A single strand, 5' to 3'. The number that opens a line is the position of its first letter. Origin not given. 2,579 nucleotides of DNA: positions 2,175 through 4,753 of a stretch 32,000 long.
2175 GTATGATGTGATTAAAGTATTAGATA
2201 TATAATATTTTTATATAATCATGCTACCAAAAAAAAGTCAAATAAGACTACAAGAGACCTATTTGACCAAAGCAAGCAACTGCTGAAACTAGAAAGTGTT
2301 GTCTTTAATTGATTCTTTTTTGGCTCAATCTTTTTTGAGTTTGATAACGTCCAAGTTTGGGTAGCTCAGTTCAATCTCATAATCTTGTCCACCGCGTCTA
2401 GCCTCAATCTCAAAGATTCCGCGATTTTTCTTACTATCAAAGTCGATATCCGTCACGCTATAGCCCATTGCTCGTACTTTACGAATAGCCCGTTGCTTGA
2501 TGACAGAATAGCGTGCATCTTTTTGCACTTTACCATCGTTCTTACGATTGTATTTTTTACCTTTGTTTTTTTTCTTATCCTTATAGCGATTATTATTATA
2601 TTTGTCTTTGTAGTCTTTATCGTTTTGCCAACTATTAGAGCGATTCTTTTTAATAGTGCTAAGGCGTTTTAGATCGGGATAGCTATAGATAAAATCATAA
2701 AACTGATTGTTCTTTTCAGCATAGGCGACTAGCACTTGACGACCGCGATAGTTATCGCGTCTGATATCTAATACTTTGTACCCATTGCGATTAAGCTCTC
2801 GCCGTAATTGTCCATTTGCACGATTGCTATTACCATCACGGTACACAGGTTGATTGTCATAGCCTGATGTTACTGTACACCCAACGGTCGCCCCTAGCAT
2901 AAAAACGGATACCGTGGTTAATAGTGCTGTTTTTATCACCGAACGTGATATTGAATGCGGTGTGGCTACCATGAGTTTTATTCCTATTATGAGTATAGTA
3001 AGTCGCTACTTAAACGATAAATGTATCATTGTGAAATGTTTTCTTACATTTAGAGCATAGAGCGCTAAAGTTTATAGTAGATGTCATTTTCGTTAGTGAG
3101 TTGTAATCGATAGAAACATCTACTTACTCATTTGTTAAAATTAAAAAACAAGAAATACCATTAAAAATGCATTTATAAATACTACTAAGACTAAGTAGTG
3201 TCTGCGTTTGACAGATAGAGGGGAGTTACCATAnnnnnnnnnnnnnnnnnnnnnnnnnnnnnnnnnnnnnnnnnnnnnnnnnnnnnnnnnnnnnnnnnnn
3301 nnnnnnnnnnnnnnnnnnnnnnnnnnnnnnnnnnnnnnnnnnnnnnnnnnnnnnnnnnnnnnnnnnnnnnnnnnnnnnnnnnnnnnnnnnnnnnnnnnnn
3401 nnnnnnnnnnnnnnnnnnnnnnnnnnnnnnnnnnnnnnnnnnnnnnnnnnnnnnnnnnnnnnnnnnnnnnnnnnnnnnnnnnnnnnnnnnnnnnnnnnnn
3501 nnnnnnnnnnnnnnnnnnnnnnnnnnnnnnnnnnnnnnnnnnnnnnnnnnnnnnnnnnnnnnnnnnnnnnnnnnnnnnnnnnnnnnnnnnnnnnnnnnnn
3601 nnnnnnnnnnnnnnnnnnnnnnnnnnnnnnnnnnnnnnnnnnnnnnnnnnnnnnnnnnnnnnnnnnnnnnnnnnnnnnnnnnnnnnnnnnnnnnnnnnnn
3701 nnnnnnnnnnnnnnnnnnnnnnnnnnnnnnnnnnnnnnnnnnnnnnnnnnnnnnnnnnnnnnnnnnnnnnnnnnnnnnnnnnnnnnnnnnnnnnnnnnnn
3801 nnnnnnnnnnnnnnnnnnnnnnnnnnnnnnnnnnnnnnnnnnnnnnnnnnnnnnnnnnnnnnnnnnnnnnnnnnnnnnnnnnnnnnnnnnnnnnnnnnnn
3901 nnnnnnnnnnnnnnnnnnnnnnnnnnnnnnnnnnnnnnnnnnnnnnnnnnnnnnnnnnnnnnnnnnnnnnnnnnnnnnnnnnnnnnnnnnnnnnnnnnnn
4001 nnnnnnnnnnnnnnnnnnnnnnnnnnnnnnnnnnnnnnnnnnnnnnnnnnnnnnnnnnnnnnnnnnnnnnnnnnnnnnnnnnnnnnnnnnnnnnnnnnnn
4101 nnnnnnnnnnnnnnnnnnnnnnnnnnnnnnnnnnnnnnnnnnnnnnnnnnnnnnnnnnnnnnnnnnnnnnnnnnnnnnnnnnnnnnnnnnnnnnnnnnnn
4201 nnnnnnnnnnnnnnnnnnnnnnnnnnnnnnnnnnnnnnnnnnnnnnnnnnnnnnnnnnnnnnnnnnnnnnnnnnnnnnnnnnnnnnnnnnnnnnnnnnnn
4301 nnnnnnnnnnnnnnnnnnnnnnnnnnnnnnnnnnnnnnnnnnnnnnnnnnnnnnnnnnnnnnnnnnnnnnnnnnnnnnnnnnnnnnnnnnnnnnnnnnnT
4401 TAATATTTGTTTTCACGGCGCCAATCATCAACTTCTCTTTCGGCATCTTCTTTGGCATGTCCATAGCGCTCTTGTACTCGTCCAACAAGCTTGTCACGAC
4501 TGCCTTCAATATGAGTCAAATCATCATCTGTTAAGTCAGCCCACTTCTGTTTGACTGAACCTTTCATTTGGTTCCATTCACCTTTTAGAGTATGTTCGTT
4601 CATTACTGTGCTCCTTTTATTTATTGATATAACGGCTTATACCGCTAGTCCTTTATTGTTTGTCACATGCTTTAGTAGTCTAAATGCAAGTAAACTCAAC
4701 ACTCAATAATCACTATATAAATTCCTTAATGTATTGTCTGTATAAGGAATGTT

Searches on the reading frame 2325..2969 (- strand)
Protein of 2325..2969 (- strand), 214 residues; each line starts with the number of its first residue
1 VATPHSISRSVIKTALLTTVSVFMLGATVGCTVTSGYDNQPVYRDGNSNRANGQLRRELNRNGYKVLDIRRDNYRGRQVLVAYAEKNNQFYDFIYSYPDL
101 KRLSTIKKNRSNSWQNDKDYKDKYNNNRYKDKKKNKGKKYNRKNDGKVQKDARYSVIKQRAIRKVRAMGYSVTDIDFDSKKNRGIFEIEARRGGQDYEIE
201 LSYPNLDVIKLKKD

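Call 40: search_protein_families(library=pfam, proteins=[window:2325-2969:-], max_evalue=0.001)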
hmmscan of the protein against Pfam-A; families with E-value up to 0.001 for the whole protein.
window:2325-2969:- (214 aa): 1 family
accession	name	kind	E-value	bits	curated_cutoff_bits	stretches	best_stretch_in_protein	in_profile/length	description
PF13670.12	PepSY_2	-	5.6e-07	29.9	24.3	0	159-211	32-82/83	Peptidase propeptide and YPEB domain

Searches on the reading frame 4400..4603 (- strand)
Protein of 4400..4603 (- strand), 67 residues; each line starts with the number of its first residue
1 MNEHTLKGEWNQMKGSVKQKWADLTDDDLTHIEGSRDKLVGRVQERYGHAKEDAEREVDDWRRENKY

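Call 29: find_encoding_contigs(protein=window:4400-4603:-, flank=10000, max_places=10)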
Protein window:4400-4603:- (67 aa): 19 contigs read that carry it; 10 places shown.
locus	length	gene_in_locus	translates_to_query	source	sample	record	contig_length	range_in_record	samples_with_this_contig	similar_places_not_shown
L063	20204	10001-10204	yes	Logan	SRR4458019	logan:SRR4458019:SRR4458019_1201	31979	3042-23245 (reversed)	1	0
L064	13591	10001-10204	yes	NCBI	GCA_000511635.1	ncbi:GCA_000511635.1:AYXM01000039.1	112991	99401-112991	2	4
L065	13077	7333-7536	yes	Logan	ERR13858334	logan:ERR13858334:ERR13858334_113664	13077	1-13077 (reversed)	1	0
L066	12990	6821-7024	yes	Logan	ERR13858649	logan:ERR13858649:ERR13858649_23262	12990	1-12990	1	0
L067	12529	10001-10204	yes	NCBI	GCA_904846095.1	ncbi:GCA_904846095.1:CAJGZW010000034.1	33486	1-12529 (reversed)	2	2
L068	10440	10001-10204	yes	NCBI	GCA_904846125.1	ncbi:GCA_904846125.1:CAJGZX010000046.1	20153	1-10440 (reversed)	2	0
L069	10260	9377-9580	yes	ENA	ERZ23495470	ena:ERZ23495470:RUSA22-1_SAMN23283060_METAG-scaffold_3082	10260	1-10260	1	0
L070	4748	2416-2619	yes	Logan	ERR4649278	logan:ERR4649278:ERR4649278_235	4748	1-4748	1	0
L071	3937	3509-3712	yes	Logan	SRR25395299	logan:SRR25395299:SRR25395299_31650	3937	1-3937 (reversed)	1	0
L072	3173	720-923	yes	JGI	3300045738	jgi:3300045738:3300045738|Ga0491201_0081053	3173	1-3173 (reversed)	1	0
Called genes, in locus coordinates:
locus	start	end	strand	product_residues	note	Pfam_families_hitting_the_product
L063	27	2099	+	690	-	-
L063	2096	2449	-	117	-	PF08274:Zn_Ribbon_YjdM, PF03831:YjdM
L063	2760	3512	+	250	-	-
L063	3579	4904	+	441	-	PF00070:Pyr_redox (faint), PF00890:FAD_binding_2, PF01266:DAO, PF02558:ApbA (faint), PF03486:HI0933_like (faint), PF07992:Pyr_redox_2 (faint), PF13450:NAD_binding_8 (weak)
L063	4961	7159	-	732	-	PF04879:Molybdop_Fe4S4, PF00384:Molybdopterin, PF01568:Molydop_binding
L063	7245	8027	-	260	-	PF00440:TetR_N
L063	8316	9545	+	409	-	PF00724:Oxidored_FMN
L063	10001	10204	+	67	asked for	PF05532:CsbD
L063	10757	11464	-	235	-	PF02535:Zip (weak)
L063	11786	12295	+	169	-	-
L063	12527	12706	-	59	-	-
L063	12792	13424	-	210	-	PF02245:Pur_DNA_glyco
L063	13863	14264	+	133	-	-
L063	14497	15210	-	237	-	PF01259:SAICAR_synt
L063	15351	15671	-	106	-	-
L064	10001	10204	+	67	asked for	PF05532:CsbD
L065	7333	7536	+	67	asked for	PF05532:CsbD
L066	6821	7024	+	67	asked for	PF05532:CsbD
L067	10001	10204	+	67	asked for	PF05532:CsbD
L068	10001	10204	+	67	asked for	PF05532:CsbD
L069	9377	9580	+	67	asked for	PF05532:CsbD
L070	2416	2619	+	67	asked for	PF05532:CsbD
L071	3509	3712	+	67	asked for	PF05532:CsbD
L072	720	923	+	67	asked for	PF05532:CsbD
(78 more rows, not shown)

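Call 40: search_protein_families(library=pfam, proteins=[window:4400-4600:-], max_evalue=0.001)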
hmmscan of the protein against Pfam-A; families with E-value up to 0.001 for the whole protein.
window:4400-4600:- (66 aa): 1 family
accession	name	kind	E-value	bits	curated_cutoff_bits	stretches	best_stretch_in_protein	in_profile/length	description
PF05532.17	CsbD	-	8.5e-21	74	40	1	5-55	3-53/53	CsbD-like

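Call 54: find_homologous_proteins(query=window:4400-4600:-, max_evalue=1e-15)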
Query window:4400-4600:- (66 aa): 215 proteins with E <= 1e-15 among 223 candidates; the best 120 are listed.
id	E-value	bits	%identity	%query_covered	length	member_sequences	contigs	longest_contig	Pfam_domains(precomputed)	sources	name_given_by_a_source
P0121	5.9e-35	136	95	100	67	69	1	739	PF05532.18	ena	-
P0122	1.6e-34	135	94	100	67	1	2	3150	PF05532.18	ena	-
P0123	6.5e-34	133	92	100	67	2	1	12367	PF05532.18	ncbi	-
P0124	9.4e-34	132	92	100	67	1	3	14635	PF05532.18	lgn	-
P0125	1.9e-33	131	91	100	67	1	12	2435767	PF05532.18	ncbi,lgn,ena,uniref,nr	ncbi:CsbD family protein [Psychrobacter ciconiae]|uniref:CsbD family protein n=1 Tax=Psychrobacter c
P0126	2.3e-33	131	91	100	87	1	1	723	PF05532.18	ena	-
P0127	2.4e-33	131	89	100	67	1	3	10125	PF05532.18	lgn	-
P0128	3.4e-33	130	91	100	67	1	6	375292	PF05532.18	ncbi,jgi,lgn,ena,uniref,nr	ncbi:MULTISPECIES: CsbD family protein [Psychrobacter]|uniref:CsbD family protein n=1 Tax=Psychrobac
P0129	8.2e-33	129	89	100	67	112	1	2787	PF05532.18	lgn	-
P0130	1.0e-32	129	88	100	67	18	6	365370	PF05532.18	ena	-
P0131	1.8e-32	128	91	100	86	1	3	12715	PF05532.18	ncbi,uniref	ncbi:CsbD family protein, partial [Psychrobacter sp.]|uniref:CsbD family protein n=1 Tax=Psychrobact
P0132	1.8e-32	128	88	100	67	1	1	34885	PF05532.18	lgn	-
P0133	2.0e-32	128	88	100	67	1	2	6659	PF05532.18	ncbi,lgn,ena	-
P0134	2.2e-32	128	89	100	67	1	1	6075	PF05532.18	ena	-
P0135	2.9e-32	127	89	100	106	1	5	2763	PF05532.18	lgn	-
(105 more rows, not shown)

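Call 55: find_encoding_contigs(protein=P0128, flank=4000, max_places=10)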
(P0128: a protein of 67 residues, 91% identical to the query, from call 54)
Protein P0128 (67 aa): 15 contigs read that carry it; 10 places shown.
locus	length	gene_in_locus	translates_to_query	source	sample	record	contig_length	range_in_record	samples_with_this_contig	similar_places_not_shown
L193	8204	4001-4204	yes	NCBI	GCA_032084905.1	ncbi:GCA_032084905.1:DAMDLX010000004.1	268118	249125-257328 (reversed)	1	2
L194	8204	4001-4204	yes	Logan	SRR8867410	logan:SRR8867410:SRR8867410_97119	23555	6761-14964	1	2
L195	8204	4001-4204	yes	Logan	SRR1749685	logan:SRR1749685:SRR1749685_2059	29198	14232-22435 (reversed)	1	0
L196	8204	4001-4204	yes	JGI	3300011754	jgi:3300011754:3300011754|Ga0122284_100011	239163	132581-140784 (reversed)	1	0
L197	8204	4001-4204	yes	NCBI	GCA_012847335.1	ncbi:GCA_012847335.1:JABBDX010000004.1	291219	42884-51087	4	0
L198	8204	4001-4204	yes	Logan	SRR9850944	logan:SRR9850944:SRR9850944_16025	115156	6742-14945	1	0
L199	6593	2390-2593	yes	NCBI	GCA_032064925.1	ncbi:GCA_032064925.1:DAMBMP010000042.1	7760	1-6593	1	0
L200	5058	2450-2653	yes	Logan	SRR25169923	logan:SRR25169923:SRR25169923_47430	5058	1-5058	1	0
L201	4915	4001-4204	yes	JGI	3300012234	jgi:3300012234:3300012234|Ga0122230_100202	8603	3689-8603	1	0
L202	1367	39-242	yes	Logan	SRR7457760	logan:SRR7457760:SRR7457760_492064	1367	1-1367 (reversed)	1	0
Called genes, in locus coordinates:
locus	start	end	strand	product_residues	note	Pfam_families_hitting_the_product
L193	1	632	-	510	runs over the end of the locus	PF02541:Ppx-GppA, PF21447:Ppx-GppA_III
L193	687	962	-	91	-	-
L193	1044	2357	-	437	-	PF00202:Aminotran_3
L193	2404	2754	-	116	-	PF08274:Zn_Ribbon_YjdM, PF03831:YjdM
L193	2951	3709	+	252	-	-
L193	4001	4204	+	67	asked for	PF05532:CsbD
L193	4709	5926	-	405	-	PF02557:VanY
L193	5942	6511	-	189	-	PF08239:SH3_3 (weak)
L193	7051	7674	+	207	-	PF13670:PepSY_2 (faint)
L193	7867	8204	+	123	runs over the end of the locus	-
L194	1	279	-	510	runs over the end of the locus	PF02541:Ppx-GppA, PF21447:Ppx-GppA_III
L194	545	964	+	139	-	PF06127:Mpo1-like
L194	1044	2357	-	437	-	PF00202:Aminotran_3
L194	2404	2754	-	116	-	PF08274:Zn_Ribbon_YjdM, PF03831:YjdM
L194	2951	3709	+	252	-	-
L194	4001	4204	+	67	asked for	PF05532:CsbD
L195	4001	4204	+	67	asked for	PF05532:CsbD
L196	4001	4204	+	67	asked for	PF05532:CsbD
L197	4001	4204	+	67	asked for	PF05532:CsbD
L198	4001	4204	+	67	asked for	PF05532:CsbD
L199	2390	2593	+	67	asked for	PF05532:CsbD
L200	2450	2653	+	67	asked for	PF05532:CsbD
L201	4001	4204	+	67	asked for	PF05532:CsbD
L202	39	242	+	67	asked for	PF05532:CsbD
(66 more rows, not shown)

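Call 64: find_homologous_proteins(query=L193:4712-5926:-, max_evalue=1e-60)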
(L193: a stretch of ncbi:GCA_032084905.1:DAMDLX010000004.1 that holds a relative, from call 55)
Query L193:4712-5926:- (405 aa): 81 proteins with E <= 1e-60 among 2015 candidates.
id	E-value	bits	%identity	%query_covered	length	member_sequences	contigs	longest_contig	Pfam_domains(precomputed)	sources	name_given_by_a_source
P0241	3.1e-249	845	91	99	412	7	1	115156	PF02557.23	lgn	-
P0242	1.0e-178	613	67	100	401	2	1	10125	PF02557.23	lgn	-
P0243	5.8e-167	574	64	100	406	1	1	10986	PF02557.23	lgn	-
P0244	1.1e-154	534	61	99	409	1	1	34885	PF02557.23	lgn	-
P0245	9.4e-152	524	70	81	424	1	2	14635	PF02557.23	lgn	-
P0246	4.4e-136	472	60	89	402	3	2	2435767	PF02557.23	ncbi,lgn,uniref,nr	ncbi:M15 family metallopeptidase [Psychrobacter ciconiae]|uniref:M15 family metallopeptidase n=1 Tax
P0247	7.0e-114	399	49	90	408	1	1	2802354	PF02557.23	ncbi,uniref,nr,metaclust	ncbi:M15 family metallopeptidase [Psychrobacter urativorans]|uniref:D-alanyl-D-alanine carboxypeptid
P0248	1.7e-113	398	54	78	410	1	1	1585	PF02557.23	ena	-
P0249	2.1e-113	398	53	83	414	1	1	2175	PF02557.23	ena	-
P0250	2.3e-112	394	55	76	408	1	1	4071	PF02557.23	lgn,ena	-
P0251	8.8e-108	379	48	90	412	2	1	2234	PF02557.23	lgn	-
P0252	2.4e-107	378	46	96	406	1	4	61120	PF02557.23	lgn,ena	-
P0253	1.5e-106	375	49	86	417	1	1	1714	PF02557.23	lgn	-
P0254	2.1e-104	368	44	99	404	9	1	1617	PF02557.23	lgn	-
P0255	1.0e-102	362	53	75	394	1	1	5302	PF02557.23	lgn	-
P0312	2.6e-69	252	52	51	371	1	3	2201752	PF02557.23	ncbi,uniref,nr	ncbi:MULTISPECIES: M15 family metallopeptidase [Moraxella]|uniref:D,D-carboxypeptidase family protei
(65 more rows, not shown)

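Call 65: find_encoding_contigs(protein=P0312, flank=3000, max_places=3)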
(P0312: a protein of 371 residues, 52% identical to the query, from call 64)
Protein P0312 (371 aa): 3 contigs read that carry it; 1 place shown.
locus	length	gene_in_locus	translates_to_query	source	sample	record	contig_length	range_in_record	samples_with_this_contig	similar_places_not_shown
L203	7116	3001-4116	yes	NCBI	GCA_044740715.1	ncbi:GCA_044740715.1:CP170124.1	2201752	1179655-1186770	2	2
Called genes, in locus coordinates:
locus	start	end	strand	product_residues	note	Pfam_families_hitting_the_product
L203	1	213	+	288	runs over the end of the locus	PF03618:Kinase-PPPase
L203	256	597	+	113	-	PF14302:DUF4377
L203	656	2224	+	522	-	PF01262:AlaDh_PNT_C (faint), PF03486:HI0933_like (faint), PF07992:Pyr_redox_2, PF13738:Pyr_redox_3 (faint), PF12831:FAD_oxidored (weak), PF13450:NAD_binding_8, PF00070:Pyr_redox, PF02852:Pyr_redox_dim, +4 more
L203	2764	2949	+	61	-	PF08239:SH3_3 (weak)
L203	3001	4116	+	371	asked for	PF02557:VanY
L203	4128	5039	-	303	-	PF25539:Bestrophin_2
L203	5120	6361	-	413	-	PF01168:Ala_racemase_N, PF00842:Ala_racemase_C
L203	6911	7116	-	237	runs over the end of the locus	PF00483:NTP_transferase, PF12804:NTP_transf_3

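Call 66: find_encoding_contigs(protein=P0246, flank=3000, max_places=2)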
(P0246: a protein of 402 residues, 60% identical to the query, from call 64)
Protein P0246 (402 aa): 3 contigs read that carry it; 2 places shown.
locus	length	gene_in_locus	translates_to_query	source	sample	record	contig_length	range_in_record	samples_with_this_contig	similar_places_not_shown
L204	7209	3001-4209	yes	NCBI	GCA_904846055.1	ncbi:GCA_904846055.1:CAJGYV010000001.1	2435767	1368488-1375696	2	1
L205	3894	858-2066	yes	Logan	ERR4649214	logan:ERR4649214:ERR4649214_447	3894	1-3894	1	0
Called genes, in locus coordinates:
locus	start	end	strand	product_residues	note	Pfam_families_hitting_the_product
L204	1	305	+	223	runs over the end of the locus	PF02245:Pur_DNA_glyco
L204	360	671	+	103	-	-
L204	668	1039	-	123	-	-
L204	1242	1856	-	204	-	PF13670:PepSY_2 (faint)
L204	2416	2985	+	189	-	PF08239:SH3_3 (weak)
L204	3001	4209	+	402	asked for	PF02557:VanY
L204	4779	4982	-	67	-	PF05532:CsbD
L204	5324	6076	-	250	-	-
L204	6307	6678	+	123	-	PF08274:Zn_Ribbon_YjdM, PF03831:YjdM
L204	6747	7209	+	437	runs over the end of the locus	PF00202:Aminotran_3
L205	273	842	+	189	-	PF08239:SH3_3 (weak)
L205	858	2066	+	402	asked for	PF02557:VanY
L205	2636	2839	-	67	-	PF05532:CsbD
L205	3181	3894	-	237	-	?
